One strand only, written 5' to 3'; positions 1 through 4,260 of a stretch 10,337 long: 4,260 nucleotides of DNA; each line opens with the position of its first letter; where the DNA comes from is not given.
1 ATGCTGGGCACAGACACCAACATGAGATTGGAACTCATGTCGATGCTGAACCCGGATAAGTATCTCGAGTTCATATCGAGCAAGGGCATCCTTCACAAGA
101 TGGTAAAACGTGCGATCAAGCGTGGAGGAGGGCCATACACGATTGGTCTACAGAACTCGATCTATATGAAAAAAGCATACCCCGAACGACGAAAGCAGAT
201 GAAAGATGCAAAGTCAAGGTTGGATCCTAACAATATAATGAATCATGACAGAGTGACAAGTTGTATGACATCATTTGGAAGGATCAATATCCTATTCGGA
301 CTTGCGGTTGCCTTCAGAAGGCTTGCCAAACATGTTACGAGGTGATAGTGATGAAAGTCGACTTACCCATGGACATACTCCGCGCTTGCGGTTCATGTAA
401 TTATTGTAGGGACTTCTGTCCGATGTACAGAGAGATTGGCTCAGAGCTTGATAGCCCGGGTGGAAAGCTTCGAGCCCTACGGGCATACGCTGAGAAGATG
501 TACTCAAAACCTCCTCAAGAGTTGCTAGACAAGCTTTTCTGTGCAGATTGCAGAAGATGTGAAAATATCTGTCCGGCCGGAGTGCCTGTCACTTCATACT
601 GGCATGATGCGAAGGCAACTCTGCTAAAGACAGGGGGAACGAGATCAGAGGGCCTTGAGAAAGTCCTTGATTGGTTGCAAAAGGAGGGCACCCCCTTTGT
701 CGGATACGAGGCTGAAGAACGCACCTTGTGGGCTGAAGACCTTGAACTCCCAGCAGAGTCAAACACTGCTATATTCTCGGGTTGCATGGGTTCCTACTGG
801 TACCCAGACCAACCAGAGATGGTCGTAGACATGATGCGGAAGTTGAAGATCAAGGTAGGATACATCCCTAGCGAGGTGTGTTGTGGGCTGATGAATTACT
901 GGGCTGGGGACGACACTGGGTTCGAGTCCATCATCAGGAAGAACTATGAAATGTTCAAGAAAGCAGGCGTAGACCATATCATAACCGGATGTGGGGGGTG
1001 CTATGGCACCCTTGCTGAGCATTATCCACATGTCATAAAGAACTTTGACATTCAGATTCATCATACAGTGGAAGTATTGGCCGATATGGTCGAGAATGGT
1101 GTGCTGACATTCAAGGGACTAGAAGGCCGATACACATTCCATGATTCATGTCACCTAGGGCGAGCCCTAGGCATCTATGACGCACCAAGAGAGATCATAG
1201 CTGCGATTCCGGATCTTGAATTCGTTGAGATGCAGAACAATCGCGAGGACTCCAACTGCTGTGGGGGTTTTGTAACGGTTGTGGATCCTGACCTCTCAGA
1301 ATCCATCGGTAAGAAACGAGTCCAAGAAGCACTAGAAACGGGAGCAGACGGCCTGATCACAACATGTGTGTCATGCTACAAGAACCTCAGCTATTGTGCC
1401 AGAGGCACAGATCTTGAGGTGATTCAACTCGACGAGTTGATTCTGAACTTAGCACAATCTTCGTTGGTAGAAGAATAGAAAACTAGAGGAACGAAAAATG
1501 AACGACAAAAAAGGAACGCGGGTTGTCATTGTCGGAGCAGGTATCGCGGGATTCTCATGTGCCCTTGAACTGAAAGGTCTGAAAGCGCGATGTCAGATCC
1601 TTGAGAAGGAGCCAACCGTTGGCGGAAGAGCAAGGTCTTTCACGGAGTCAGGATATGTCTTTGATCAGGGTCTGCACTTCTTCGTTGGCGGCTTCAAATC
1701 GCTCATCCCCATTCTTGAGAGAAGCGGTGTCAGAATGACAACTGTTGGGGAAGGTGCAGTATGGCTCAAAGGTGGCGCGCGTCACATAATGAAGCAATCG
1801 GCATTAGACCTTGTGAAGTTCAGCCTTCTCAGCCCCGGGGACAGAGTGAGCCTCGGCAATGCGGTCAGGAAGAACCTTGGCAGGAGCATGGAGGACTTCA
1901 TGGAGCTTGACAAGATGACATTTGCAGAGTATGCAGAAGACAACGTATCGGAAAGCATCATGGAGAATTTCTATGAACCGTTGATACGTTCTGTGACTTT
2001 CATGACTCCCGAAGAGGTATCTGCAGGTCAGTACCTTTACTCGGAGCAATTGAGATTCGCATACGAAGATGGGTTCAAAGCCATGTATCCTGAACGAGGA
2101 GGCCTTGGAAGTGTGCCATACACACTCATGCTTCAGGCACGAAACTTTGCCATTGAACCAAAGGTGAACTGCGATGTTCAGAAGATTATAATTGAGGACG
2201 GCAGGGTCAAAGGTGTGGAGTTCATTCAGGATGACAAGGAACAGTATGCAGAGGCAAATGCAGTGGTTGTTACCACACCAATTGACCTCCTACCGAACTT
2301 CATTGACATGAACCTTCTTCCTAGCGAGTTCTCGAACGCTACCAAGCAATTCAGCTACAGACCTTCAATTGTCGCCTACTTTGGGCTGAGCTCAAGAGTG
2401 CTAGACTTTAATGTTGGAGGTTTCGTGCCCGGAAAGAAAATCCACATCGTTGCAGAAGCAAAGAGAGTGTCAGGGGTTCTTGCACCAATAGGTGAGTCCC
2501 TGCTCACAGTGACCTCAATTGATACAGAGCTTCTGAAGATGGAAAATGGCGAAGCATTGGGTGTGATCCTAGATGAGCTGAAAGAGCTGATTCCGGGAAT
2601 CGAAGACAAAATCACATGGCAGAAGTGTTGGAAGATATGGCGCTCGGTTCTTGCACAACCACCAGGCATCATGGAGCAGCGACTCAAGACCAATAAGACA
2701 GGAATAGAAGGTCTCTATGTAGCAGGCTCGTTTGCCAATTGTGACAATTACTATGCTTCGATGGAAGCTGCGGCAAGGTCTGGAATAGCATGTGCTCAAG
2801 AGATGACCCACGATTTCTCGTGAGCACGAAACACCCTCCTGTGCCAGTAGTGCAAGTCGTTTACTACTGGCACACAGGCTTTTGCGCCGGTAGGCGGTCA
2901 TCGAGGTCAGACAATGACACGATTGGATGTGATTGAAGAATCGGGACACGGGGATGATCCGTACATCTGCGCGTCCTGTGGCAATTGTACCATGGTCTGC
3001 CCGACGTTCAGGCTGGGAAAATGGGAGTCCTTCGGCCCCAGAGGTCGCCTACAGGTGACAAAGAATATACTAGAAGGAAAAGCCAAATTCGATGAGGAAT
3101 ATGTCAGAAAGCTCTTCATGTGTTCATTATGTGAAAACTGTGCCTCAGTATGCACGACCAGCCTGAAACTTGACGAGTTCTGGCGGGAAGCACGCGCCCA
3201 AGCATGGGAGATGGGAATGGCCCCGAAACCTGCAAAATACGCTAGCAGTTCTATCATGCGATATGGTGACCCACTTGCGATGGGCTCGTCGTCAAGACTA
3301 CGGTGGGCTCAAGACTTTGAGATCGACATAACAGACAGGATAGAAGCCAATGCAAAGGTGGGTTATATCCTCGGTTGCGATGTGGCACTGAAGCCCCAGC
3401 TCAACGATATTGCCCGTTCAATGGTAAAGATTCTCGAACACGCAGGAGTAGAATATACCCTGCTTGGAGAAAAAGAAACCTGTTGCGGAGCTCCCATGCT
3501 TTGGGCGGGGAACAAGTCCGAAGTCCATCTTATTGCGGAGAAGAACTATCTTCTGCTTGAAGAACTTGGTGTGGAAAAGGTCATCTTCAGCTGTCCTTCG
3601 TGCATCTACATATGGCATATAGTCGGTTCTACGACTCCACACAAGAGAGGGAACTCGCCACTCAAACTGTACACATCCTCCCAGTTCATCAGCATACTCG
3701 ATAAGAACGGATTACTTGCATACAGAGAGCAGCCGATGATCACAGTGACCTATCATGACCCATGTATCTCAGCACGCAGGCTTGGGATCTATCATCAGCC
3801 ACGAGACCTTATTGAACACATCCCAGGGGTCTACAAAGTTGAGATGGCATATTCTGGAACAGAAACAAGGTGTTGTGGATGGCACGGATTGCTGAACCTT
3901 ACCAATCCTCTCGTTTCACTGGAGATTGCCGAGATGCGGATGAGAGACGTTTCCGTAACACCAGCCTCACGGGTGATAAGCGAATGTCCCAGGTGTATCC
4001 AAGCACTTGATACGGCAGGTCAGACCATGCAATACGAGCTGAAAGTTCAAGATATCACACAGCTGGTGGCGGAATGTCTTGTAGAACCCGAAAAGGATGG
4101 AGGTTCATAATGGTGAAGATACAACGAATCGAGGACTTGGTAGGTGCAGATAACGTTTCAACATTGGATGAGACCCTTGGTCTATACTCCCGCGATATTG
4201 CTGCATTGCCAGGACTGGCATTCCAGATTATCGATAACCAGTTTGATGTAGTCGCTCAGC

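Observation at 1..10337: Triplicated flavoprotein + CCG Fe-S module cluster joined to a desaturase-like enzyme, a c-type cytochrome and a membrane protein: candidate undescribed membrane redox system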

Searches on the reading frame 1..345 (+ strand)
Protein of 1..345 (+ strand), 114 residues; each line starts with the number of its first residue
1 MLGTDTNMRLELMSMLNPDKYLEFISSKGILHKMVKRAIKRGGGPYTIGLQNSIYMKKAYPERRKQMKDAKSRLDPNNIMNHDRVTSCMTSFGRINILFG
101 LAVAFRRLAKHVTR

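Call 4: search_protein_families(library=pfam, proteins=[window:1-345:+], max_evalue=0.01)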
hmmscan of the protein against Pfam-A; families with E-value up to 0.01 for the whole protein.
window:1-345:+ (114 aa): 1 family
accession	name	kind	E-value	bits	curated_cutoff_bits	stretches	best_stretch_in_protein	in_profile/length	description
PF02913.24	FAD-oxidase_C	-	0.0025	18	21.2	1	28-82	187-245/248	FAD linked oxidases, C-terminal domain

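Call 5: search_protein_families(library=ncbifam, proteins=[window:1-345:+], max_evalue=0.01)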
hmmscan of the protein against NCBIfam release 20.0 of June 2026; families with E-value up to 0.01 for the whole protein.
window:1-345:+ (114 aa): 0 families

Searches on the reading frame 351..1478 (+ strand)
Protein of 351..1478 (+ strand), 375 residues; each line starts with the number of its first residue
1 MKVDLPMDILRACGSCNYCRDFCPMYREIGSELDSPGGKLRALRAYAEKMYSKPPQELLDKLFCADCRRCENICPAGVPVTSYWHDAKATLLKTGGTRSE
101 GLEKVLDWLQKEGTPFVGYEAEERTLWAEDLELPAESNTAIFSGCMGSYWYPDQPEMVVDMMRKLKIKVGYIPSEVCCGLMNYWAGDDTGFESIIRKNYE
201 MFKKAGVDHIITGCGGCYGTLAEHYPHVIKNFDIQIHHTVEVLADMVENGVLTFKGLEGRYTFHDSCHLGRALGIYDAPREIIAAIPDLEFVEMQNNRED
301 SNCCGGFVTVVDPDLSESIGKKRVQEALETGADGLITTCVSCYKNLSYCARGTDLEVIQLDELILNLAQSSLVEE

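Call 4: search_protein_families(library=pfam, proteins=[window:351-1478:+], max_evalue=0.01)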
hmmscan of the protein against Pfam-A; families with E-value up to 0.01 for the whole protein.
window:351-1478:+ (375 aa): 7 families
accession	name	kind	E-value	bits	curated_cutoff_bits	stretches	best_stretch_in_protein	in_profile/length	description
PF02754.22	CCG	-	6.1e-35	119.6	20.6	2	261-346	1-84/85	Cysteine-rich domain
PF13183.11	Fer4_8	-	4.4e-07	30.8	27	1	10-78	2-68/68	4Fe-4S dicluster domain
PF13534.11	Fer4_17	-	1.1e-05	26.3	22.2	1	12-78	1-60/61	4Fe-4S dicluster domain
PF13237.11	Fer4_10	-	0.00029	21.2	25.5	1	10-75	6-53/53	4Fe-4S dicluster domain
PF12838.12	Fer4_7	-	0.00061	20.7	27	1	13-78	2-52/52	4Fe-4S dicluster domain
PF12837.12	Fer4_6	-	0.0027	18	25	1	64-79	9-24/24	4Fe-4S binding domain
PF13484.11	Fer4_16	-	0.0035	18.5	30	1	13-76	2-65/66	4Fe-4S double cluster binding domain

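Call 5: search_protein_families(library=ncbifam, proteins=[window:351-1478:+], max_evalue=0.01)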
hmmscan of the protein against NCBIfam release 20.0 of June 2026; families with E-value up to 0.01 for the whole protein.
window:351-1478:+ (375 aa): 16 families
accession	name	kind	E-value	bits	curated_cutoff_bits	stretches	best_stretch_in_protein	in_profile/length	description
NF004898.0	PRK06259.1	equivalog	1.4e-47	162.5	385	1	9-361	132-481/488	fumarate reductase (CoM/CoB) subunit TfrB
NF045670.1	quin_L_LdhH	equivalog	2.1e-42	145.3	800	2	137-347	467-686/706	L-lactate dehydrogenase (quinone) large subunit LdhH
NF008369.0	PRK11168.1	equivalog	7.4e-26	91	278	2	135-347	165-381/401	anaerobic glycerol-3-phosphate dehydrogenase subunit C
NF008434.0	PRK11274.1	equivalog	1.1e-25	90.5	333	2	8-79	20-90/409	glycolate oxidase subunit GlcF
NF045663.1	diclust_near_Sec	equivalog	3.5e-25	88.2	530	1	64-347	355-619/759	pyridine nucleotide-disulfide oxidoreductase/dicluster-binding protein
TIGR03379.1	glycerol3P_GlpC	equivalog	2.2e-20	72.8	279.9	2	137-347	162-378/397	anaerobic glycerol-3-phosphate dehydrogenase subunit GlpC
NF045724.1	ferredox_TmcB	equivalog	1e-14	53.9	735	1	181-356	231-414/430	electron transfer complex ferredoxin TmcB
NF045796.1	DsrK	equivalog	9.3e-14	50.9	400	1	64-307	120-371/453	sulfate reduction electron transfer complex DsrMKJOP subunit DsrK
NF045711.1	sulf_resp_HmcF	equivalog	1.1e-11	44.2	750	1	183-345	251-424/457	sulfate respiration complex iron-sulfur protein HmcF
TIGR03288.1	CoB_CoM_SS_B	equivalog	3.1e-08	33.2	345.15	1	140-244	3-106/290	CoB--CoM heterodisulfide reductase subunit B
TIGR00273.1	TIGR00273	equivalog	0.0023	16.9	444.8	1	12-95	294-376/432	LutB/LldF family L-lactate oxidation iron-sulfur protein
TIGR00276.1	TIGR00276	equivalog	0.0026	16.8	200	0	63-88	180-205/337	tRNA epoxyqueuosine(34) reductase QueG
TIGR00314.1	cdhA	equivalog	0.0032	15.3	781.3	1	7-93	395-468/784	CO dehydrogenase/acetyl-CoA synthase complex subunit alpha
TIGR01945.1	rnfC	subfamily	0.004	15.8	245.95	1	11-92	363-432/435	RnfABCDGE type electron transport complex subunit C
NF041780.1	hetero_SS_HdrB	equivalog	0.0078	15.6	450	0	138-224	5-93/304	ferredoxin:CoB-CoM heterodisulfide reductase subunit HdrB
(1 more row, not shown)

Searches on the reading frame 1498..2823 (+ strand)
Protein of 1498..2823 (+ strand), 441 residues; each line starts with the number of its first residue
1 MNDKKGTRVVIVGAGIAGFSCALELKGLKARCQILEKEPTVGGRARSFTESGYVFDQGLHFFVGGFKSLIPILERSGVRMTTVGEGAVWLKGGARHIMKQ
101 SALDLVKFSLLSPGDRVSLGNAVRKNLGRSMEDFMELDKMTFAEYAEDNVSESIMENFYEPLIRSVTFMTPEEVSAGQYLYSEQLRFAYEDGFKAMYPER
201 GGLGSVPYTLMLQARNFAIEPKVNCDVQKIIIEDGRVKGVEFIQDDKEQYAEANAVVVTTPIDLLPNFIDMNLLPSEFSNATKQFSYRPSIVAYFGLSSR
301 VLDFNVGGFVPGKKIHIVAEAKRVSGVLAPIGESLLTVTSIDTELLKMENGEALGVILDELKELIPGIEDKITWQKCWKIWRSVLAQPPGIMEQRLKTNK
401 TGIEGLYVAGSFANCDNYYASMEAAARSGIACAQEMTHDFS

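Call 4: search_protein_families(library=pfam, proteins=[window:1498-2823:+], max_evalue=0.01)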
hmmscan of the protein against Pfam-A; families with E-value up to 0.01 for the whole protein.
window:1498-2823:+ (441 aa): 11 families
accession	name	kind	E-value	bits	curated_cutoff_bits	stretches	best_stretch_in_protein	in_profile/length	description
PF01593.30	Amino_oxidase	-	2.4e-33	116.6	19.8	1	16-436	1-442/443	Flavin containing amine oxidoreductase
PF13450.12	NAD_binding_8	-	3.4e-13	50.1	21.9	1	11-64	1-54/68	NAD(P)-binding Rossmann-like domain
PF00890.30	FAD_binding_2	-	9e-09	35.4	20.4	1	9-44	2-37/414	FAD binding domain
PF01266.30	DAO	-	6.6e-08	32.9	27.9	1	8-44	1-37/353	FAD dependent oxidoreductase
PF07992.20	Pyr_redox_2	-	9.5e-05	22.4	26.1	1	8-41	2-35/291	Pyridine nucleotide-disulphide oxidoreductase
PF03486.20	HI0933_like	-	9.9e-05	22.3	50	1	8-43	2-37/244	HI0933-like protein Rossmann domain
PF13738.12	Pyr_redox_3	-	0.0013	18.4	30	1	10-56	1-47/305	Pyridine nucleotide-disulphide oxidoreductase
PF01262.27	AlaDh_PNT_C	-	0.0032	17.4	23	1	7-47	29-69/214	Alanine dehydrogenase/PNT, C-terminal domain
PF00070.33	Pyr_redox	-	0.0037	18.2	22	0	8-42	1-35/82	Pyridine nucleotide-disulphide oxidoreductase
PF12831.13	FAD_oxidored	-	0.0042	16.9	27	0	9-45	2-38/416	FAD dependent oxidoreductase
PF01134.28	GIDA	-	0.0065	16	22.1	0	9-35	2-28/391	Glucose inhibited division protein A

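Call 5: search_protein_families(library=ncbifam, proteins=[window:1498-2823:+], max_evalue=0.01)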
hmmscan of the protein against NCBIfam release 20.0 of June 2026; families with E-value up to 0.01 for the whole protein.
window:1498-2823:+ (441 aa): 51 families (the best 25 are shown)
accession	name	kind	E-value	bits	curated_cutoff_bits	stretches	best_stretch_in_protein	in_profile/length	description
TIGR03467.1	HpnE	equivalog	1.9e-34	119.7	283.05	1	9-437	1-429/430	hydroxysqualene dehydroxylase HpnE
NF005560.0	PRK07233.1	equivalog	4e-33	114.9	252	1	8-439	2-431/435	hypothetical protein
TIGR02732.1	zeta_caro_desat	equivalog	2.5e-18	66.2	622.15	2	8-78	1-72/474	9,9'-di-cis-zeta-carotene desaturase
TIGR02731.1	phytoene_desat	equivalog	1.1e-17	63.9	569.4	2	129-436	137-452/453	15-cis-phytoene desaturase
NF005547.0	PRK07208.1-3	equivalog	2.7e-16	59.4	380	1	7-354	5-351/465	hypothetical protein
NF058655.1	CrtID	equivalog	4.6e-14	52.1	640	1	9-62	1-54/478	bifunctional phytoene desaturase/3,4-desaturase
NF005548.0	PRK07208.1-4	equivalog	1.8e-13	50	389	1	7-63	4-60/488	hypothetical protein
TIGR02734.1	crtI_fam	subfamily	9e-13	47.7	238.1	1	9-58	1-50/504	phytoene desaturase family protein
TIGR02730.1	carot_isom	equivalog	1.6e-10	40.4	586.9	1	9-64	3-58/493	carotenoid isomerase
TIGR00562.1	proto_IX_ox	equivalog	2.3e-10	39.6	97.85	1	7-169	3-167/470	protoporphyrinogen oxidase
NF045637.1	carotdesatCrtDProt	equivalog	3e-10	39.2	580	1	9-58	1-50/485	1-hydroxycarotenoid 3,4-desaturase CrtD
NF005064.0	PRK06481.1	equivalog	3.3e-09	36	542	2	8-45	63-100/506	flavocytochrome c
TIGR01813.1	flavo_cyto_c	subfamily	3.6e-09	35.9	285.45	1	9-45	2-39/444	flavocytochrome c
TIGR02733.1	desat_CrtD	equivalog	6.6e-08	31.7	549.7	1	7-59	2-54/492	C-3',4' desaturase CrtD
NF005546.0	PRK07208.1-2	equivalog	8e-08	31.3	418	1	6-63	4-62/527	hypothetical protein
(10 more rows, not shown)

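Call 35: search_solved_structures(query=window:1498-2823:+, max_evalue=0.001)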
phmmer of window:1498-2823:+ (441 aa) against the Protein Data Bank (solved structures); distinct sequences matched with E-value up to 0.001: 30.
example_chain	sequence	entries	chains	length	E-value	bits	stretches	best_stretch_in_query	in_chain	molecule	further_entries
5mog_A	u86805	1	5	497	9e-14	54.8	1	138-440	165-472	Phytoene dehydrogenase, chloroplastic/chromoplastic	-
1sez_A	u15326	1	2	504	1.4e-06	31.1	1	6-119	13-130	Protoporphyrinogen oxidase, mitochondrial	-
3i6d_A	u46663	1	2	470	3.8e-06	29.7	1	7-168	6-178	Protoporphyrinogen oxidase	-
9dbp_A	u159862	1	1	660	0.0002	24.1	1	4-64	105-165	Lysine-specific histone demethylase 1A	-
6nqm_A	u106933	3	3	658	0.0002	24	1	4-64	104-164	Lysine-specific histone demethylase 1A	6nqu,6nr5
6w4k_A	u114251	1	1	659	0.0002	24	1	4-64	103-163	Lysine-specific histone demethylase 1A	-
2dw4_A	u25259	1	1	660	0.0002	24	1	4-64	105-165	Lysine-specific histone demethylase 1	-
8ym7_A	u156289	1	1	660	0.0002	24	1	4-64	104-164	Lysine-specific histone demethylase 1A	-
2ejr_A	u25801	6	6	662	0.0002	24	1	4-64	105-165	Lysine-specific histone demethylase 1 | Lysine-specific histone demethylase 1A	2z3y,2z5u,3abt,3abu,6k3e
8jf5_A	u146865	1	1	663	0.0002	24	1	4-64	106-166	Lysine-specific histone demethylase 1A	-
2hko_A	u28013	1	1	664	0.0002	24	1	4-64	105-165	Lysine-specific histone demethylase 1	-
2h94_A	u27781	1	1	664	0.0002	24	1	4-64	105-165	Lysine-specific histone demethylase 1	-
7e0g_A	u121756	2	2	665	0.0002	24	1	4-64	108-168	Lysine-specific histone demethylase 1A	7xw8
6s35_A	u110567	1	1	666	0.0002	24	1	4-64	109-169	Lysine-specific histone demethylase 1A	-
2iw5_A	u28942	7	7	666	0.0002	24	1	4-64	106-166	LYSINE-SPECIFIC HISTONE DEMETHYLASE 1 | Lysine-specific histone demethylase 1A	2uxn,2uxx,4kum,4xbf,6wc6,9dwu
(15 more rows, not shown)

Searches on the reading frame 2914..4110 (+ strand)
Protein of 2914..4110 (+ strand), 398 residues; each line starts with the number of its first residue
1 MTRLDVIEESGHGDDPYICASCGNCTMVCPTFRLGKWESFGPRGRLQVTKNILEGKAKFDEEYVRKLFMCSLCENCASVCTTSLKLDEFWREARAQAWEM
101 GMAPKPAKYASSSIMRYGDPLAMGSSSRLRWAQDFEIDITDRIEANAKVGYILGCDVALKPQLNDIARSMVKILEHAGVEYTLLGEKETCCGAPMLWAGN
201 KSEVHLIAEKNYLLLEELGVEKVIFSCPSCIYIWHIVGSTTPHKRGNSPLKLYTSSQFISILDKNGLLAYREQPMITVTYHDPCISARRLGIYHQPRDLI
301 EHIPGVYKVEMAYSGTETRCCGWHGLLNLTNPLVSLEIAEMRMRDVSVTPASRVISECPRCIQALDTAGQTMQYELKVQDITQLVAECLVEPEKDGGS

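Call 4: search_protein_families(library=pfam, proteins=[window:2914-4110:+], max_evalue=0.01)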
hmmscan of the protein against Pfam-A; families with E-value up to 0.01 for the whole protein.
window:2914-4110:+ (398 aa): 8 families
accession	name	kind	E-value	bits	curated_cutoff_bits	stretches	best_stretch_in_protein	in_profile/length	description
PF02754.22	CCG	-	2.6e-29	101.6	20.6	2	278-365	1-84/85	Cysteine-rich domain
PF13183.11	Fer4_8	-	6.6e-08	33.4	27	1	19-82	5-66/68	4Fe-4S dicluster domain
PF12838.12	Fer4_7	-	1.2e-06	29.3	27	1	19-82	2-50/52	4Fe-4S dicluster domain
PF13534.11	Fer4_17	-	3.3e-06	28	22.2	1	19-84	2-60/61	4Fe-4S dicluster domain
PF13484.11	Fer4_16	-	2.1e-05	25.7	30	1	19-81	2-64/66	4Fe-4S double cluster binding domain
PF13237.11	Fer4_10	-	0.00013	22.2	25.5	1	15-80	5-52/53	4Fe-4S dicluster domain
PF13187.11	Fer4_9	-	0.0024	18.3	27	1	19-83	2-50/52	4Fe-4S dicluster domain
PF00037.32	Fer4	-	0.003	17.8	21.1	0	15-31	4-20/24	4Fe-4S binding domain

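Call 5: search_protein_families(library=ncbifam, proteins=[window:2914-4110:+], max_evalue=0.01)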
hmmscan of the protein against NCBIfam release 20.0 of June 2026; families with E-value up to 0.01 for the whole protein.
window:2914-4110:+ (398 aa): 17 families
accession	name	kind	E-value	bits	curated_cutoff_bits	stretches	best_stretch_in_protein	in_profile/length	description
NF004898.0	PRK06259.1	equivalog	3.8e-40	138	385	1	19-387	136-486/488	fumarate reductase (CoM/CoB) subunit TfrB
NF045670.1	quin_L_LdhH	equivalog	1.9e-39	135.6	800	2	144-385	464-705/706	L-lactate dehydrogenase (quinone) large subunit LdhH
NF008369.0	PRK11168.1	equivalog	9.6e-27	93.9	278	2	142-372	162-388/401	anaerobic glycerol-3-phosphate dehydrogenase subunit C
NF045663.1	diclust_near_Sec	equivalog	1.5e-24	86.1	530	1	21-371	310-624/759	pyridine nucleotide-disulfide oxidoreductase/dicluster-binding protein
NF008434.0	PRK11274.1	equivalog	2.5e-18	66.2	333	2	19-87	25-92/409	glycolate oxidase subunit GlcF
NF045724.1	ferredox_TmcB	equivalog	3e-14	52.4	735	1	18-389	42-428/430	electron transfer complex ferredoxin TmcB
TIGR03379.1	glycerol3P_GlpC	equivalog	6.1e-13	48.3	279.9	1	138-370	153-382/397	anaerobic glycerol-3-phosphate dehydrogenase subunit GlpC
NF045796.1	DsrK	equivalog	3.5e-11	42.4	400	1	171-391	215-437/453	sulfate reduction electron transfer complex DsrMKJOP subunit DsrK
NF045711.1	sulf_resp_HmcF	equivalog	7e-09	35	750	1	18-393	61-453/457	sulfate respiration complex iron-sulfur protein HmcF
TIGR00273.1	TIGR00273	equivalog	3.7e-08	32.7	444.8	1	18-110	294-385/432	LutB/LldF family L-lactate oxidation iron-sulfur protein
TIGR03290.1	CoB_CoM_SS_C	equivalog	3.4e-06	27.1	160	1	18-120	3-98/144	CoB--CoM heterodisulfide reductase subunit C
NF041890.1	hdrC_Methbact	equivalog_domain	5.5e-06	26.1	270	1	14-83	26-87/192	ferredoxin:CoB-CoM heterodisulfide reductase subunit HdrC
NF004616.0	PRK05950.1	subfamily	1.2e-05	24.6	228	1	7-89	137-225/238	succinate dehydrogenase iron-sulfur subunit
TIGR03288.1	CoB_CoM_SS_B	equivalog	5.3e-05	22.6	345.15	0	149-231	2-81/290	CoB--CoM heterodisulfide reductase subunit B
NF009225.0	PRK12575.1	subfamily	6.2e-05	22.6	443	1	3-85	130-218/235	succinate dehydrogenase/fumarate reductase iron-sulfur subunit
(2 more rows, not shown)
